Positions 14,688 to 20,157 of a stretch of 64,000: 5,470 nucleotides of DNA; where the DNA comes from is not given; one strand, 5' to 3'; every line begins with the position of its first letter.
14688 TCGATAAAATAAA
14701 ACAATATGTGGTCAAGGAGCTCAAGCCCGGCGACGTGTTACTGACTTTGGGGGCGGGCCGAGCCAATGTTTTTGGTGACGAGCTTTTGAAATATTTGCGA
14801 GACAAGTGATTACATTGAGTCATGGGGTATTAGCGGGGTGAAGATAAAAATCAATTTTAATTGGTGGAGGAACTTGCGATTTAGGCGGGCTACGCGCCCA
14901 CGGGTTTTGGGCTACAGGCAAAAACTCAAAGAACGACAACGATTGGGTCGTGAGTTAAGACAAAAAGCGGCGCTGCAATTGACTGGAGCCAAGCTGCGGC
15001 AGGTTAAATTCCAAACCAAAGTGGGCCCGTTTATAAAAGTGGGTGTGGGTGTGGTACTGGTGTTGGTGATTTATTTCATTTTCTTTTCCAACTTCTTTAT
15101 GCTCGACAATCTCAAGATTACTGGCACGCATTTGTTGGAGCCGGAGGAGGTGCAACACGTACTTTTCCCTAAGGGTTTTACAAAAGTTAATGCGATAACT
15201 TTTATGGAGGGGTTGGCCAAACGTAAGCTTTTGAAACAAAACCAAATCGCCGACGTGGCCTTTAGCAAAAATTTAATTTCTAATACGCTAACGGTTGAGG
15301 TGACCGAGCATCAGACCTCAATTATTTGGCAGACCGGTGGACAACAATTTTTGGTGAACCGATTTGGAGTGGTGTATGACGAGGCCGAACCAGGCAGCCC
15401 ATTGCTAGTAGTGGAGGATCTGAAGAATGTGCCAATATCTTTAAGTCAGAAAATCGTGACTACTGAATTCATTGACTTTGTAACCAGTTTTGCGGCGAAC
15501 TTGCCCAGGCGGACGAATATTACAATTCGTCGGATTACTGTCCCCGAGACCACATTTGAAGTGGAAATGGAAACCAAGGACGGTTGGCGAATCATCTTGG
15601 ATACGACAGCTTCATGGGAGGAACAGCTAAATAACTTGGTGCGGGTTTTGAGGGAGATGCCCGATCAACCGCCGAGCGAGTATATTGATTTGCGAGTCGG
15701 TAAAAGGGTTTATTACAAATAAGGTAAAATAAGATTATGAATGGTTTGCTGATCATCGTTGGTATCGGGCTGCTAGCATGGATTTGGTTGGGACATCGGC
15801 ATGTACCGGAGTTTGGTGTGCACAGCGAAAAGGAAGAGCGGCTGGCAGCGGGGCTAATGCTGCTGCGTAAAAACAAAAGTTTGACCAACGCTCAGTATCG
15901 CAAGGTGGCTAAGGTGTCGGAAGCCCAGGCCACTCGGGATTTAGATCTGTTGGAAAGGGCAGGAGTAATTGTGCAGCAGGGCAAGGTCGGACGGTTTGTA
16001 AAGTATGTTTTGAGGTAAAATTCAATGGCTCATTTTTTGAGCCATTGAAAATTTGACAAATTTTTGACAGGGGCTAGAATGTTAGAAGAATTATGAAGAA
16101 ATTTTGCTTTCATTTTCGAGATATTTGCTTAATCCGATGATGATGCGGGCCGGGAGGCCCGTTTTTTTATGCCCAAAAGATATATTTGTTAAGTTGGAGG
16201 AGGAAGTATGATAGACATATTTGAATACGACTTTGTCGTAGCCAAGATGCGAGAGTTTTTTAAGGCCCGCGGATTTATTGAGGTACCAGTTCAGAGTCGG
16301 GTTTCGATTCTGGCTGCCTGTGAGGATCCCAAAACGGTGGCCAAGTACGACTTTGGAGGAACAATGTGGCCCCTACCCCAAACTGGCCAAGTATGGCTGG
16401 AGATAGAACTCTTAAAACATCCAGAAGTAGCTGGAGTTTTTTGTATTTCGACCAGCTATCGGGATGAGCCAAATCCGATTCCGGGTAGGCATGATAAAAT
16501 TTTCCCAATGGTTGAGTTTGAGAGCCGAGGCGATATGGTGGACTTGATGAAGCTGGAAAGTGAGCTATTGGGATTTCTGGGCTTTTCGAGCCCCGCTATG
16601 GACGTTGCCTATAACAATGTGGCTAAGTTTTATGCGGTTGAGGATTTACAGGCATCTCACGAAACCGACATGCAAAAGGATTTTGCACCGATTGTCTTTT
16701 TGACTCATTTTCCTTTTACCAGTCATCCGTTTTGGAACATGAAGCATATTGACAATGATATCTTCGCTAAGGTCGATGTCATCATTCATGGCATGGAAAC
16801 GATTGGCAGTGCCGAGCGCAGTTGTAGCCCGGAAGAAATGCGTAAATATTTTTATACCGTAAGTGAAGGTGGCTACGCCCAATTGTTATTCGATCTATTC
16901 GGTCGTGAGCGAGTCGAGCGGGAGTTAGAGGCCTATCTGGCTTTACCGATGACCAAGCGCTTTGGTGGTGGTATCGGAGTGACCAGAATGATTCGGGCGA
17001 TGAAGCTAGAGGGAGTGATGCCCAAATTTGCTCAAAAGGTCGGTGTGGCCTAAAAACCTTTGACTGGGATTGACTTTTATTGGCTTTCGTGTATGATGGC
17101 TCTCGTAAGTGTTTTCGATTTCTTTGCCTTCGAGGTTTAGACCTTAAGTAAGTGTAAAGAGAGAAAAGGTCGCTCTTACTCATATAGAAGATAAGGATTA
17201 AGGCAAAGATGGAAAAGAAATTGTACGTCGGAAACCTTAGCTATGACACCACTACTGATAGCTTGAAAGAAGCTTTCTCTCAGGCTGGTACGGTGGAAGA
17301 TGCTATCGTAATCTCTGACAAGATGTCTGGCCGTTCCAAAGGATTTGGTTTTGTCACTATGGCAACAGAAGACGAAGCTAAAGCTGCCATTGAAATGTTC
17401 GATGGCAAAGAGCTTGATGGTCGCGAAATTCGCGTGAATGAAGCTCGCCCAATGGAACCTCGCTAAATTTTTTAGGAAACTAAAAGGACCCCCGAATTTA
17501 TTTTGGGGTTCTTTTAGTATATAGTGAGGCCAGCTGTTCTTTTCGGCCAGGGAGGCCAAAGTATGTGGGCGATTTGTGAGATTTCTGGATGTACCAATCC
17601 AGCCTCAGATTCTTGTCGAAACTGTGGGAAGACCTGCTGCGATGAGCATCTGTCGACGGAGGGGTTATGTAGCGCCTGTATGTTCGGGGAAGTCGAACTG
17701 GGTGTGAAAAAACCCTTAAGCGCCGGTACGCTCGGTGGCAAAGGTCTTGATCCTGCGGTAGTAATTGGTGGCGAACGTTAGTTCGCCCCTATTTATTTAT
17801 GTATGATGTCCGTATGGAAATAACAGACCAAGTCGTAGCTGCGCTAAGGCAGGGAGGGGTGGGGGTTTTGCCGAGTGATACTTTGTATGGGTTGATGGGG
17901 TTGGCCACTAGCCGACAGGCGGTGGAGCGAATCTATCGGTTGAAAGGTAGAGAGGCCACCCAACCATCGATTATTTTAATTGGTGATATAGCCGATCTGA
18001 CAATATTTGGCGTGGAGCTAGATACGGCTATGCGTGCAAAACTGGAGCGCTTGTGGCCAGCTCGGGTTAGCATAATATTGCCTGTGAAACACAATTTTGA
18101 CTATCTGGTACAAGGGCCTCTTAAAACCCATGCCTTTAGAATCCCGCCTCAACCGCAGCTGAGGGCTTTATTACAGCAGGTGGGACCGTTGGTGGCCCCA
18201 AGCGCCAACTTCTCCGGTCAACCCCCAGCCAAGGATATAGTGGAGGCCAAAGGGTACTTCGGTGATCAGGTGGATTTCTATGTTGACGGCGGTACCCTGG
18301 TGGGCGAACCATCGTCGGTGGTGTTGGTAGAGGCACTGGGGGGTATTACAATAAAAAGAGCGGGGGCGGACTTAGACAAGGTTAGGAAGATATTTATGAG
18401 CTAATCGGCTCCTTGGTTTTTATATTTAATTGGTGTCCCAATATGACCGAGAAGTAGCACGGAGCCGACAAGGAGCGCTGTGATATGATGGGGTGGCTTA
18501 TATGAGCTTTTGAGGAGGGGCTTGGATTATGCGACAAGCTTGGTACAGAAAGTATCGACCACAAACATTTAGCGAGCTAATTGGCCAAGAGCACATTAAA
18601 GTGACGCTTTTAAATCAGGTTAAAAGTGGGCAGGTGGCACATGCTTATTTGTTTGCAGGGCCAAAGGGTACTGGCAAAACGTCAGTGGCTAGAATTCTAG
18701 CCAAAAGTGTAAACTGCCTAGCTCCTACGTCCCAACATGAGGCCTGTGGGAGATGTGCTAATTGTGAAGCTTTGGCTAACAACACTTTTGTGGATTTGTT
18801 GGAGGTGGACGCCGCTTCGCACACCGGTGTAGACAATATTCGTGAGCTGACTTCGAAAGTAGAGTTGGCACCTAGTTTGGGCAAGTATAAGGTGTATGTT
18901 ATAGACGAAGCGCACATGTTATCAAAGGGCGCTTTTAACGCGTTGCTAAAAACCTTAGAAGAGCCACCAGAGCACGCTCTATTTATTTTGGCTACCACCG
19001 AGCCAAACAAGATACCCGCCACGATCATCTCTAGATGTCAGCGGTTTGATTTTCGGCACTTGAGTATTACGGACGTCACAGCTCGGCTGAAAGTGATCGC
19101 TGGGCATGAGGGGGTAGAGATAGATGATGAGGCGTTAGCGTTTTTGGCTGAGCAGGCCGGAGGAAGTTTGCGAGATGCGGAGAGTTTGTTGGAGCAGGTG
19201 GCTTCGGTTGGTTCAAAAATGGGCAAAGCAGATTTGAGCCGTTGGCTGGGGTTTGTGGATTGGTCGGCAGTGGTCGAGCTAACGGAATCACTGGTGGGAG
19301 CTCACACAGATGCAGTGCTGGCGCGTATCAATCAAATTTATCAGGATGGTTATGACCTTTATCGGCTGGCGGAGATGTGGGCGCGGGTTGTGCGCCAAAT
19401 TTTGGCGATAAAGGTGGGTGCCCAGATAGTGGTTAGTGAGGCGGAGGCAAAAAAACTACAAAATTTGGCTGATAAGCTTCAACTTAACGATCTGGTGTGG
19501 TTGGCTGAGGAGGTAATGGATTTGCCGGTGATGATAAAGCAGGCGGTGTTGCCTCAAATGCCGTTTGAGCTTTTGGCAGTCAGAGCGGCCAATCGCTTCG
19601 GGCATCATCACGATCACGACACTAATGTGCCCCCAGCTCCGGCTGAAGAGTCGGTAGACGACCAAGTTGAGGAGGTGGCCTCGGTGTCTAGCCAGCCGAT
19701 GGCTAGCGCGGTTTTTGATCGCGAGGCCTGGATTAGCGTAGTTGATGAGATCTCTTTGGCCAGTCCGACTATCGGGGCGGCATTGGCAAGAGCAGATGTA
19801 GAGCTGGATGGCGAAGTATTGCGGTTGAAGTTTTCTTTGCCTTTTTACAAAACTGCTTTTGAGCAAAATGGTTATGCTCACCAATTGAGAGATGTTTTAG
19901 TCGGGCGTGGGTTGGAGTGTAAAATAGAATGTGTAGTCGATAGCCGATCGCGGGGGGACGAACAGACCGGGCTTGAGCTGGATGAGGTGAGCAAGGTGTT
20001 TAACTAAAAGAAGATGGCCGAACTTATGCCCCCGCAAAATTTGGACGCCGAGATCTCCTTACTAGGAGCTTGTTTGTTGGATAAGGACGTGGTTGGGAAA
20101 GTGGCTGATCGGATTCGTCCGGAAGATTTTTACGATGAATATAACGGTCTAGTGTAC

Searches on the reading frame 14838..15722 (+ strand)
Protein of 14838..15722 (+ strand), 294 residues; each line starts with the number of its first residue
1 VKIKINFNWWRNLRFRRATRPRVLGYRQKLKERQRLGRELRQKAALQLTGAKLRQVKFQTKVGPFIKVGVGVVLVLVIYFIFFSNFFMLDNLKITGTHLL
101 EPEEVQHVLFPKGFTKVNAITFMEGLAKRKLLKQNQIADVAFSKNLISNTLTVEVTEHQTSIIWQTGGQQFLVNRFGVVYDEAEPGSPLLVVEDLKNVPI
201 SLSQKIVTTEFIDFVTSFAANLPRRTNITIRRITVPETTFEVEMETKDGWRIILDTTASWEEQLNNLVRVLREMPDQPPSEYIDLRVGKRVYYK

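Call 36: search_protein_families(library=pfam, max_evalue=0.001, proteins=[window:14838-15722:+])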
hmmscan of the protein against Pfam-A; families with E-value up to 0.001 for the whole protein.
window:14838-15722:+ (294 aa): 1 family
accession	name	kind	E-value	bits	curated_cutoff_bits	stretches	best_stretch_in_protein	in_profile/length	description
PF03799.20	FtsQ_DivIB_C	-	1.3e-06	29.7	21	1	163-286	2-114/114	Cell division protein FtsQ/DivIB, C-terminal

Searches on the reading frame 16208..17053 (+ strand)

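Call 36: search_protein_families(library=pfam, max_evalue=0.001, proteins=[window:16208-17053:+])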
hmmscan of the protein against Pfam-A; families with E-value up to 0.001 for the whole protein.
window:16208-17053:+ (281 aa): 1 family
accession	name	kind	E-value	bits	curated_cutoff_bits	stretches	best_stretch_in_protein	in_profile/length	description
PF00152.25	tRNA-synt_2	-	2.3e-15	56.9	25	1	10-263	28-290/308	tRNA synthetases class II (D, K and N)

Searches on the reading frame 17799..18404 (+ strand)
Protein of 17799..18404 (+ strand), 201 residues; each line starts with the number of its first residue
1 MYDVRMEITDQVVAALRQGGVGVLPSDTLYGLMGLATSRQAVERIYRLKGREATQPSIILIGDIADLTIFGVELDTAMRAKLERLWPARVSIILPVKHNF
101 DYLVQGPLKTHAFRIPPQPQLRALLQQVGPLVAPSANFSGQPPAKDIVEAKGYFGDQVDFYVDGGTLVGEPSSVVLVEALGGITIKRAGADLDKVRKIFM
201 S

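Call 36: search_protein_families(library=pfam, max_evalue=0.001, proteins=[window:17799-18404:+])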
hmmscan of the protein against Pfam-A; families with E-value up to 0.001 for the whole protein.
window:17799-18404:+ (201 aa): 1 family
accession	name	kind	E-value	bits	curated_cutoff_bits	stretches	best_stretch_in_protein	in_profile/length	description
PF01300.24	Sua5_yciO_yrdC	-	3.2e-41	141.2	25.1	1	15-188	2-177/178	Telomere recombination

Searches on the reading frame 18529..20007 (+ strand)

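Call 37: search_protein_families(library=pfam, max_evalue=0.001, proteins=[window:18529-20007:+])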
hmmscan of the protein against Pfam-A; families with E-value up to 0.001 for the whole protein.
window:18529-20007:+ (492 aa): 13 families
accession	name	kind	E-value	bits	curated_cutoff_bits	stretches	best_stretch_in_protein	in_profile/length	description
PF13177.12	DNA_pol3_delta2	-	9e-46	156.2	27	1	20-178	2-160/161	DNA polymerase III, delta subunit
PF00004.35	AAA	-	2.4e-14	54.3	21.2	1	41-173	2-126/131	ATPase family associated with various cellular activities (AAA)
PF22608.2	DNAX_ATPase_lid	-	3.2e-10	40.1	27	1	183-228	2-47/49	DNA polymerase III clamp loader subunit, ATPase lid domain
PF12169.13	DNA_pol3_gamma3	-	5.4e-09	36.4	24.4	1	235-354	5-128/143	DNA polymerase III subunits gamma and tau domain III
PF05496.18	RuvB_N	-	3.5e-07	30.6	27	1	10-83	2-79/159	Holliday junction DNA helicase RuvB P-loop domain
PF13401.12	AAA_22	-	3.2e-06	27.9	27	1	41-144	9-109/130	AAA domain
PF07728.20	AAA_5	-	4.5e-06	27.1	22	1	41-146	3-93/139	AAA domain (dynein-related subfamily)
PF13191.12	AAA_16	-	2.1e-05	25.5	32.6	1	26-147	14-160/167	AAA ATPase domain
PF13604.12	AAA_30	-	6.2e-05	23.2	27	1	41-145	22-114/191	AAA domain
PF07724.20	AAA_2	-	0.00012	22.6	27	1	40-145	6-101/166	AAA domain (Cdc48 subfamily)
PF06068.19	TIP49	-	0.00016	21.4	23.8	0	17-62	26-75/347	TIP49 P-loop domain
PF03215.21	Rad17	-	0.00017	22.1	23.8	1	3-61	7-69/186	Rad17 P-loop domain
PF13245.12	AAA_19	-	0.00088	19.9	25.1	0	40-149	14-119/134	AAA domain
